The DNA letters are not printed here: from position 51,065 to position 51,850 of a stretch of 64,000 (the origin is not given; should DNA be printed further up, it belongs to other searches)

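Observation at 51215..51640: RidA/YjgF (reactive enamine deaminase) domain at the C-terminus of a large multi-C2H2 zinc-finger protein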

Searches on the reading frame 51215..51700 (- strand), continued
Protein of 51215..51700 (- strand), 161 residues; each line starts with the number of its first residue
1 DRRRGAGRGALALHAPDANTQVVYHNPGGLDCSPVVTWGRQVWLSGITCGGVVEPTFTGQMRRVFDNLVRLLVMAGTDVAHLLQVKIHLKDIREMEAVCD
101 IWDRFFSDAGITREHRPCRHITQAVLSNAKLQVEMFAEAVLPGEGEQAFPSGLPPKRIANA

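Call 42: search_solved_structures(query=A5, max_evalue=0.001, show_alignments=4)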
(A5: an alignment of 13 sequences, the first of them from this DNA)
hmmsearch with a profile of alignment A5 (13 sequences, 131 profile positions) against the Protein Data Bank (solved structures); distinct sequences matched with E-value up to 0.001: 53.
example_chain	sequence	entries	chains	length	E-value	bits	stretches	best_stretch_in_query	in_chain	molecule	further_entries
9bk1_A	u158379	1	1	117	1.5e-17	66.8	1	10-126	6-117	L-PSP family protein PSPTO_0102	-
9bjv_A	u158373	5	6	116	4.4e-14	55.6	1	14-121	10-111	RidA family protein PA5083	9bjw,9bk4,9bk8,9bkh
9bjy_B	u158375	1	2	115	4.7e-14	55.5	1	14-121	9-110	RidA family protein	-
3gtz_A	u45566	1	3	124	4.5e-13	52.3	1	12-125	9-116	Putative translation initiation inhibitor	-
5yu2_A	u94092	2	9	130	1e-12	51.2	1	15-119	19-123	Translation initiation inhibitor homologue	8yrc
3kjj_A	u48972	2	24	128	3.3e-12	49.5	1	15-124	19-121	NMB1025 protein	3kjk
2dyy_A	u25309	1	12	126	1.2e-11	47.7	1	16-102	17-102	UPF0076 protein PH0854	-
3k12_A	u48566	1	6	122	1.4e-11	47.5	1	20-123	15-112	uncharacterized protein A6V7T0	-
8v8r_A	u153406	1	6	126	4.5e-11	45.8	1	38-122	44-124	Enamine/imine deaminase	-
3l7q_A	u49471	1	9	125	5.5e-11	45.6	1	35-122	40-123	Putative translation initiation inhibitor, aldR regulator-like protein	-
7zs6_AAA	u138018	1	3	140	5.8e-11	45.5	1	16-93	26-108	Reactive intermediate deaminase A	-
1oni_A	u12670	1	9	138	1.2e-10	44.5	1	9-123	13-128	14.5 kDa translational inhibitor protein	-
9n80_A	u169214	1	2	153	1.6e-10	44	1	9-123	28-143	2-iminobutanoate/2-iminopropanoate deaminase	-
2uyj_A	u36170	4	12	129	2.4e-10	43.5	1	16-121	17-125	PROTEIN TDCF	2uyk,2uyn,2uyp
6tcd_A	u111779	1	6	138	2.4e-10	43.5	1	12-125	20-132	Ribonuclease UK114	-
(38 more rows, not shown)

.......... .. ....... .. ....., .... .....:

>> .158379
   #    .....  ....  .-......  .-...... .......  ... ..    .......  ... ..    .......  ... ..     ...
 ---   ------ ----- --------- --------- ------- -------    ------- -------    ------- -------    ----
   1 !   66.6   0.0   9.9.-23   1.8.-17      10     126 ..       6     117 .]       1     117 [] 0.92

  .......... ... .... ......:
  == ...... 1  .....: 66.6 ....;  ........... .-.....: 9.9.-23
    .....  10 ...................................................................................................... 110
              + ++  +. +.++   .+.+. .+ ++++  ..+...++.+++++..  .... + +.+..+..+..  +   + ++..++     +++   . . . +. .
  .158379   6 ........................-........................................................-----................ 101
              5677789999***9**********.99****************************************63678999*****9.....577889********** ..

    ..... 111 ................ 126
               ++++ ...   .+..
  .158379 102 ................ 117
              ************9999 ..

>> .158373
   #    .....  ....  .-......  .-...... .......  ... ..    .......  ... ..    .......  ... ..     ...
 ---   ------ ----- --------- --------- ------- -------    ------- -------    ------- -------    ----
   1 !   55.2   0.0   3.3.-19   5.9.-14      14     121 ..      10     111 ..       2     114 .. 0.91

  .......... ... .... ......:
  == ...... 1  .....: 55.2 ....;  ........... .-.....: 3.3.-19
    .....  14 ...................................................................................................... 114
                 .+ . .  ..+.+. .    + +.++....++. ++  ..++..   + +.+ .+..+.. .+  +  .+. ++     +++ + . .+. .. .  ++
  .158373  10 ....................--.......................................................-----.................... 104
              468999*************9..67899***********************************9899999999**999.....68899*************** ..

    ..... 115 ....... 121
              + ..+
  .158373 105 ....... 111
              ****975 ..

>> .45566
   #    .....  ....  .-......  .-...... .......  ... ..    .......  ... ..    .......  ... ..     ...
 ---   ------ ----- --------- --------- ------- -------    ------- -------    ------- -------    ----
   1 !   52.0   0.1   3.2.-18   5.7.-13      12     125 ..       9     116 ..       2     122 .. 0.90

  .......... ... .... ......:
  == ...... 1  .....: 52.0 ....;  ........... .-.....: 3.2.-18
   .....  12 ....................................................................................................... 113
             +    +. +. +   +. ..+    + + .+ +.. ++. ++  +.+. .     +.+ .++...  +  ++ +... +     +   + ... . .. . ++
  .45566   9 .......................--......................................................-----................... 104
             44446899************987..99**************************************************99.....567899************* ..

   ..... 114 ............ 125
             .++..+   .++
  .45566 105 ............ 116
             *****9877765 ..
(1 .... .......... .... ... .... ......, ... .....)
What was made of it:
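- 51275..51652 (-): Rid-superfamily domain, Rid2/YoaB-like (PF01042 match 51281..51604). Profile against PDB in call 42.
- The family profile scores PSPTO_0102 at 66.8, PA5083 at 55.6 and YoaB at 52.3 bits, against 51 or less for RidA types (call 42).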

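Call 43: search_solved_structures(query=P0160, max_evalue=0.001)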
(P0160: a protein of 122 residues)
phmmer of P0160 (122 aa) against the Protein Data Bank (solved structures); distinct sequences matched with E-value up to 0.001: 48.
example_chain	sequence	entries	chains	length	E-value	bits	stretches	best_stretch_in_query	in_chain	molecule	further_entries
3kjj_A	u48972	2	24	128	2.5e-26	95.8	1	14-119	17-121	NMB1025 protein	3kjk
9bk1_A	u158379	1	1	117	1.2e-25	93.5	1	15-121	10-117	L-PSP family protein PSPTO_0102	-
9bjv_A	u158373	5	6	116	2.9e-24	89.1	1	14-119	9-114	RidA family protein PA5083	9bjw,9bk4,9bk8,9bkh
9bjy_B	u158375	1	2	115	3.5e-24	88.8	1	15-119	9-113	RidA family protein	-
3k12_A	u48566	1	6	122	7e-19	71.7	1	15-119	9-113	uncharacterized protein A6V7T0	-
3gtz_A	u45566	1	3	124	4.9e-16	62.6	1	15-120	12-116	Putative translation initiation inhibitor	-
5yu2_A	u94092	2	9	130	2.1e-13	54.1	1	16-115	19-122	Translation initiation inhibitor homologue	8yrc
5v4d_A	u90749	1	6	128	5.3e-11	46.3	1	17-118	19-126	Putative translational inhibitor protein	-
3v4d_A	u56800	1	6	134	3e-10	43.9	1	20-118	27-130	Aminoacrylate peracid reductase RutC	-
5y6u_A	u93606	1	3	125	1.7e-09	41.4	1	37-118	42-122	YabJ protein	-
1qd9_A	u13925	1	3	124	1.7e-09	41.4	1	37-118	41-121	PURINE REGULATORY PROTEIN YABJ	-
7cd2_A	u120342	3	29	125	4.6e-09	40.1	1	37-118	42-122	YabJ protein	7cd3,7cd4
2dyy_A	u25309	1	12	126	8.8e-09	39.2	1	12-116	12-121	UPF0076 protein PH0854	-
3i7t_A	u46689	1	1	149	1.5e-08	38.4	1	18-118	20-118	Putative uncharacterized protein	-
1xrg_A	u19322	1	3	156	5.3e-08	36.6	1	37-118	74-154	Putative translation initiation inhibitor, yjgF family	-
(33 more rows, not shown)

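Call 45: find_homologous_proteins(query=A5, max_evalue=1e-10)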
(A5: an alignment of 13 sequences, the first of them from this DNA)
Query A5 (13 sequences) (145 aa, profile of the alignment): 21 proteins with E <= 1e-10 among 4012 candidates.
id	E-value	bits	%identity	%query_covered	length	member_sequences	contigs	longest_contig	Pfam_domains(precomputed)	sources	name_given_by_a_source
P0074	4.8e-54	199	40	77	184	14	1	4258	PF01042.27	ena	-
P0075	8.8e-53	195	40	77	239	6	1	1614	PF01042.27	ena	-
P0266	2.3e-52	194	40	79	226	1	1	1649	PF01042.27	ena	-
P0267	4.8e-52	193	40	77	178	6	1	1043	PF01042.27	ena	-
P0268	3.8e-49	184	41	83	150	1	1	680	PF01042.27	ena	-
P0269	6.2e-49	183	40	81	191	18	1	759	PF01042.27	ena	-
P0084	1.7e-48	182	35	90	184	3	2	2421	PF01042.27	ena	-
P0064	1.8e-46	175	88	100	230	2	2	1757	PF01042.27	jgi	jgi:enamine deaminase RidA (YjgF/YER057c/UK114 family)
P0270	1.5e-43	166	38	79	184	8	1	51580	PF01042.27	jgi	jgi:enamine deaminase RidA (YjgF/YER057c/UK114 family)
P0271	3.9e-41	158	38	71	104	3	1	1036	PF01042.27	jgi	jgi:enamine deaminase RidA (YjgF/YER057c/UK114 family)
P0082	1.7e-39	152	38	71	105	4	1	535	PF01042.27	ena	-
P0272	1.9e-31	126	38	66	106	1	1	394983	PF01042.27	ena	-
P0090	4.3e-30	122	40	59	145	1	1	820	PF01042.27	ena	-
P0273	1.9e-28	117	38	59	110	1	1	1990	PF01042.27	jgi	jgi:enamine deaminase RidA (YjgF/YER057c/UK114 family)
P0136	1.7e-25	107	37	49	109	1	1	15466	PF01042.27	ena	-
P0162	2.1e-21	94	34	43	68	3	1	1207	PF01042.27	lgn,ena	-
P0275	2.5e-16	77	33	40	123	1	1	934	PF01042.27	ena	-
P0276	2.2e-12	65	27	74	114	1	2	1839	PF01042.27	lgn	-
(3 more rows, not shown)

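Call 46: find_encoding_contigs(protein=P0270, flank=7000, max_places=2)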
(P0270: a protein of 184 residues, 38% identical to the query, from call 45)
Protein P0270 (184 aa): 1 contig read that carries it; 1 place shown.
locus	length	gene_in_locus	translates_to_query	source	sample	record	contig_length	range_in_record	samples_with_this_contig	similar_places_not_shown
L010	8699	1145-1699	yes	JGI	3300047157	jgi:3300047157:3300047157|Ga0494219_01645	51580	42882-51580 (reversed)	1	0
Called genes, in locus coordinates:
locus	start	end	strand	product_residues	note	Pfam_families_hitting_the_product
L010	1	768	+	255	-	?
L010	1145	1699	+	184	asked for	PF01042:Ribonuc_L-PSP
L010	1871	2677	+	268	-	-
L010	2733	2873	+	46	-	-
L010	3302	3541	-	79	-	-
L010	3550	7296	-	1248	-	-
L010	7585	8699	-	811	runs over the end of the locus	-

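Call 47: find_encoding_contigs(protein=P0272, flank=7000, max_places=2)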
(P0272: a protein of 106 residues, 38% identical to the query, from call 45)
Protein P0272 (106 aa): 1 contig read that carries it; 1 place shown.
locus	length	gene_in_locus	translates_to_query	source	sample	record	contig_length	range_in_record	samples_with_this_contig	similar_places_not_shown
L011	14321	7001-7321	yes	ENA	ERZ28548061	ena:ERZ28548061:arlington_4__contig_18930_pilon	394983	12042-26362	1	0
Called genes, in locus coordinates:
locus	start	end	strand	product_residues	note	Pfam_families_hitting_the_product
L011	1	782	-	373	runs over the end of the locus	-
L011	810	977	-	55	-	-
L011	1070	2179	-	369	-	PF00982:Glyco_transf_20, PF02358:Trehalose_PPase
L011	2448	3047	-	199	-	PF00982:Glyco_transf_20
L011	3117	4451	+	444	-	-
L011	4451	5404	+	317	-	-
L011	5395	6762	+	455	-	-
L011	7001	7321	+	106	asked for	PF01042:Ribonuc_L-PSP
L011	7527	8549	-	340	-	-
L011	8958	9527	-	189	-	-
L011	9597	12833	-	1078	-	-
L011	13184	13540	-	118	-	-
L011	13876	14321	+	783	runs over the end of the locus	-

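Call 51: predict_structure(alignment_id=A5)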
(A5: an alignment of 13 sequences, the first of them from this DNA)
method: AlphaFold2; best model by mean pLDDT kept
length: 145 residues; sequences in the alignment: 13
mean_pLDDT: 87.6   pTM: 0.84
mean pLDDT of the five models: 87.6, 87.5, 86.9, 86.7, 85.1
residues with pLDDT >= 90: 98; 70-90: 32; 50-70: 12; < 50: 3
segments of 3 or more residues with pLDDT < 50: 143-145
pLDDT, mean of each block of 10 residues (from residue 1): 73 66 91 84 94 92 96 96 96 93 96 91 94 86 45
secondary structure, 60 per line:
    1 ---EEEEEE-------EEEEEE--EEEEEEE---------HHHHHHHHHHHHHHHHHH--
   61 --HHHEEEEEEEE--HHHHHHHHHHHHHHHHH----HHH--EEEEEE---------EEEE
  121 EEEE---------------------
elements in order: E4-9 E17-22 E25-31 H41-58 E66-73 H76-92 E102-107 E117-124
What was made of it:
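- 51275..51652 (-): AF2 pLDDT 87.6, pTM 0.84 (call 51).
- On Rid (YjgF/YER057c/UK114, Pfam PF01042) superfamily: The AF2 model has pLDDT 87.6 and pTM 0.84, with secondary-structure order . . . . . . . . (call 51).
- The AF2 model has pLDDT 87.6 (call 51).
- Tried and rejected: A 13-sequence alignment of the Rid domain alone gave pLDDT 87.6 (call 51).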

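Call 53: fold_search(model_id=the predicted structure, library=pdb)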
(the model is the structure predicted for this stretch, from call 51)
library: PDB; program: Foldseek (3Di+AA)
matches with E <= 10: 1309; with E <= 0.001: 165
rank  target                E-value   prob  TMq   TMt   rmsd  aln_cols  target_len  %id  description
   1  9bjv                  2.2e-10  1.00  0.68  0.84   2.4       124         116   27  Crystal structure of hypothetical protein PA5083 from Pseudomonas aeruginosa Sulfur SAD phased (released 2024-09-04)
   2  9bk1                  2.7e-10  1.00  0.70  0.87   2.4       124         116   30  Crystal structure of Endoribonuclease L-PSP family protein PSPTO0102 Sulfur SAD phased (released 2024-09-04)
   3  9bjy_B                2.7e-10  1.00  0.69  0.85   2.4       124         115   27  Crystal structure of RidA family protein PA5083 from Pseudomonas aeruginosa with TMAO bound (released 2024-09-04)
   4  3kjk_A                3.9e-10  1.00  0.65  0.81   1.8       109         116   25  Crystal structure of NMB1025, a member of YjgF protein family, from Neisseria meningitidis (monoclinic crystal form) (released 2009-11-24)
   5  3kjj_G                7.0e-10  1.00  0.64  0.80   1.8       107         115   25  Crystal structure of NMB1025, a member of YjgF protein family, from Neisseria meningitidis (hexagonal crystal form) (released 2009-11-24)
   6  3k12_D                8.5e-10  1.00  0.67  0.80   1.9       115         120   23  Crystal structure of an uncharacterized protein A6V7T0 from Pseudomonas aeruginosa (released 2009-10-27)
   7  3kjj_E                1.0e-09  1.00  0.64  0.79   1.8       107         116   25  Crystal structure of NMB1025, a member of YjgF protein family, from Neisseria meningitidis (hexagonal crystal form) (released 2009-11-24)
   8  3kjj_A                1.2e-09  1.00  0.65  0.80   1.8       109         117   25  Crystal structure of NMB1025, a member of YjgF protein family, from Neisseria meningitidis (hexagonal crystal form) (released 2009-11-24)
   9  3kjj_I                1.3e-09  1.00  0.65  0.80   1.8       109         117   25  Crystal structure of NMB1025, a member of YjgF protein family, from Neisseria meningitidis (hexagonal crystal form) (released 2009-11-24)
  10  9bjy_A                1.6e-09  1.00  0.64  0.81   3.4       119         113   27  Crystal structure of RidA family protein PA5083 from Pseudomonas aeruginosa with TMAO bound (released 2024-09-04)
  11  3kjj_B                2.7e-09  1.00  0.65  0.79   1.8       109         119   25  Crystal structure of NMB1025, a member of YjgF protein family, from Neisseria meningitidis (hexagonal crystal form) (released 2009-11-24)
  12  3gtz_A                3.3e-09  1.00  0.66  0.81   3.2       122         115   22  Crystal structure of a putative translation initiation inhibitor from Salmonella typhimurium (released 2009-04-07)
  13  3kjj_D                3.5e-09  1.00  0.65  0.79   1.8       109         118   25  Crystal structure of NMB1025, a member of YjgF protein family, from Neisseria meningitidis (hexagonal crystal form) (released 2009-11-24)
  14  3k12_A                3.8e-09  1.00  0.64  0.80   4.5       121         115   22  Crystal structure of an uncharacterized protein A6V7T0 from Pseudomonas aeruginosa (released 2009-10-27)
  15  6tcd_F                4.6e-09  1.00  0.65  0.74   1.8       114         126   26  Crystal structure of Salmo salar RidA-2 (released 2020-07-29)
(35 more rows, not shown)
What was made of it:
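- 51275..51652 (-): Foldseek top hits PA5083, PSPTO_0102, NMB1025 and YoaB with target TM 0.80-0.87 (call 53).
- On Rid (YjgF/YER057c/UK114, Pfam PF01042) superfamily: 165 PDB matches have E <= 1e-3, and the 50 best listed are all Rid-family proteins with target TM up to 0.87 (call 53).
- On Rid2 (YoaB-like) subfamily: These are the top four profile hits in the PDB (call 42) and the top structural hits (call 53).
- Foldseek top hits are Rid2-type, with target TM 0.80-0.87 (call 53).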

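Call 57: search_protein_families(library=ncbifam, proteins=[P0160, P0203, P0183], max_evalue=1)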
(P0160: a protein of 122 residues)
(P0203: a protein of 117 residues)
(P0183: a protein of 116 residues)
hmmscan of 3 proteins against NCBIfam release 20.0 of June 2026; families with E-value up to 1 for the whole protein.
P0160 (122 aa): 3 families
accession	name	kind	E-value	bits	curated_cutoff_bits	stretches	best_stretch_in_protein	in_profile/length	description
TIGR00004.1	TIGR00004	subfamily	2.2e-14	53.7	106.25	1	17-117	16-122/125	Rid family detoxifying hydrolase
TIGR03610.1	RutC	equivalog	2.8e-12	46.8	169.1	1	20-118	21-124/127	pyrimidine utilization protein C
NF008490.0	PRK11401.1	equivalog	2.3e-08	34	222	1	33-103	38-110/129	enamine/imine deaminase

P0203 (117 aa): 3 families
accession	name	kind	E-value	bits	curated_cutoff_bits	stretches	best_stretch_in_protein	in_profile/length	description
TIGR00004.1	TIGR00004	subfamily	1.2e-20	74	106.25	1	11-114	15-124/125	Rid family detoxifying hydrolase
TIGR03610.1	RutC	equivalog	7.6e-13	48.7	169.1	1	10-115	16-126/127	pyrimidine utilization protein C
NF008490.0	PRK11401.1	equivalog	9.1e-08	32.1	222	1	6-115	17-127/129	enamine/imine deaminase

P0183 (116 aa): 4 families
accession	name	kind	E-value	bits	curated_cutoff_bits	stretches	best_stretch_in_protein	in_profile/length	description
TIGR00004.1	TIGR00004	subfamily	6.6e-15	55.4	106.25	1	16-113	19-122/125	Rid family detoxifying hydrolase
TIGR03610.1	RutC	equivalog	2.4e-13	50.3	169.1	1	35-112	46-122/127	pyrimidine utilization protein C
NF008490.0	PRK11401.1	equivalog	6.8e-08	32.5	222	1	32-111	41-122/129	enamine/imine deaminase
NF033126.1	ANT_3pp_AadA1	exception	0.0052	16.4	587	1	28-111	165-244/258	ANT(3'')-Ia family aminoglycoside nucleotidyltransferase AadA1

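Call 63: list_cluster_members(proteins=[P0074, P0075, P0084, P0087, P0269, P0270, P0267, P0082, P0090, P0071])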
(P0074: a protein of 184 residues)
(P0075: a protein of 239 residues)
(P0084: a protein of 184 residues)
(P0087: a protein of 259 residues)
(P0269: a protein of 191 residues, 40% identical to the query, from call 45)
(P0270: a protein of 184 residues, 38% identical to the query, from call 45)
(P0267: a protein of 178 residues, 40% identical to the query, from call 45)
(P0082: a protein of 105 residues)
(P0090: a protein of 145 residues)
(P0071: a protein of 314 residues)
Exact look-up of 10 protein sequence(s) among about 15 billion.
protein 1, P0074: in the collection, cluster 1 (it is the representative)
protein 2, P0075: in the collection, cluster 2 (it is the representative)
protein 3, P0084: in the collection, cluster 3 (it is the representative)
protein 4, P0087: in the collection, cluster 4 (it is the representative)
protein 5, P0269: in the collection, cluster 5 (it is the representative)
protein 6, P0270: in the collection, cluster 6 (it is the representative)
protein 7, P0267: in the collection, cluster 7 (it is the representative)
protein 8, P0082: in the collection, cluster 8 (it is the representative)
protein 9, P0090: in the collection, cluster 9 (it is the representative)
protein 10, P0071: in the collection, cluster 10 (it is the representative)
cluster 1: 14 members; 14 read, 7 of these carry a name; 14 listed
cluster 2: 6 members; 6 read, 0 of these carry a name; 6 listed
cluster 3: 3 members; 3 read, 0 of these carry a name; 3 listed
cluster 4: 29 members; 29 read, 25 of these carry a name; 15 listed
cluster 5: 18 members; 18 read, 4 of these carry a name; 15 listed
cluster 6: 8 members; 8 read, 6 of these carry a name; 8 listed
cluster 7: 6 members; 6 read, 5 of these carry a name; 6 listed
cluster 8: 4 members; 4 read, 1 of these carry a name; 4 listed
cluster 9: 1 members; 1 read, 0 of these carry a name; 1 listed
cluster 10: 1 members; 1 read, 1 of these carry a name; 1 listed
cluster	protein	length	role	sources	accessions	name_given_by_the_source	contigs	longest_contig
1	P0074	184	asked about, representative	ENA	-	-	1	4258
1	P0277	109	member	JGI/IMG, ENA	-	enamine deaminase RidA (YjgF/YER057c/UK114 family)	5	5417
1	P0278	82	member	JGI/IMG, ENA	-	enamine deaminase RidA (YjgF/YER057c/UK114 family)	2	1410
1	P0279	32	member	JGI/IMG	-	hypothetical protein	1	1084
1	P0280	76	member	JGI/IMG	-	enamine deaminase RidA (YjgF/YER057c/UK114 family)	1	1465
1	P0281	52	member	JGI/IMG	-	hypothetical protein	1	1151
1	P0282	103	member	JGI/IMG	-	predicted patatin/cPLA2 family phospholipase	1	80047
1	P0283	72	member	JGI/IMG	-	enamine deaminase RidA (YjgF/YER057c/UK114 family)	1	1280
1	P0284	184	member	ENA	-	-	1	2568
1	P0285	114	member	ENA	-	-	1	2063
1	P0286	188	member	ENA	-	-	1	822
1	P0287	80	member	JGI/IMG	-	-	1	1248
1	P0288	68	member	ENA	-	-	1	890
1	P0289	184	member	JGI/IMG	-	-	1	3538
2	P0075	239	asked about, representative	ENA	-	-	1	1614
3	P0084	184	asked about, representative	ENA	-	-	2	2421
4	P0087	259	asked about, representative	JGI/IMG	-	enamine deaminase RidA (YjgF/YER057c/UK114 family)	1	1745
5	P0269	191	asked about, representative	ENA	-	-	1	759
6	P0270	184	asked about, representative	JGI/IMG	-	enamine deaminase RidA (YjgF/YER057c/UK114 family)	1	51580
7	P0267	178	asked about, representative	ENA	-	-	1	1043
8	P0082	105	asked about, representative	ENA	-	-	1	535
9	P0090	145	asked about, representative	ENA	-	-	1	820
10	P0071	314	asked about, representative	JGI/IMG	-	enamine deaminase RidA (YjgF/YER057c/UK114 family)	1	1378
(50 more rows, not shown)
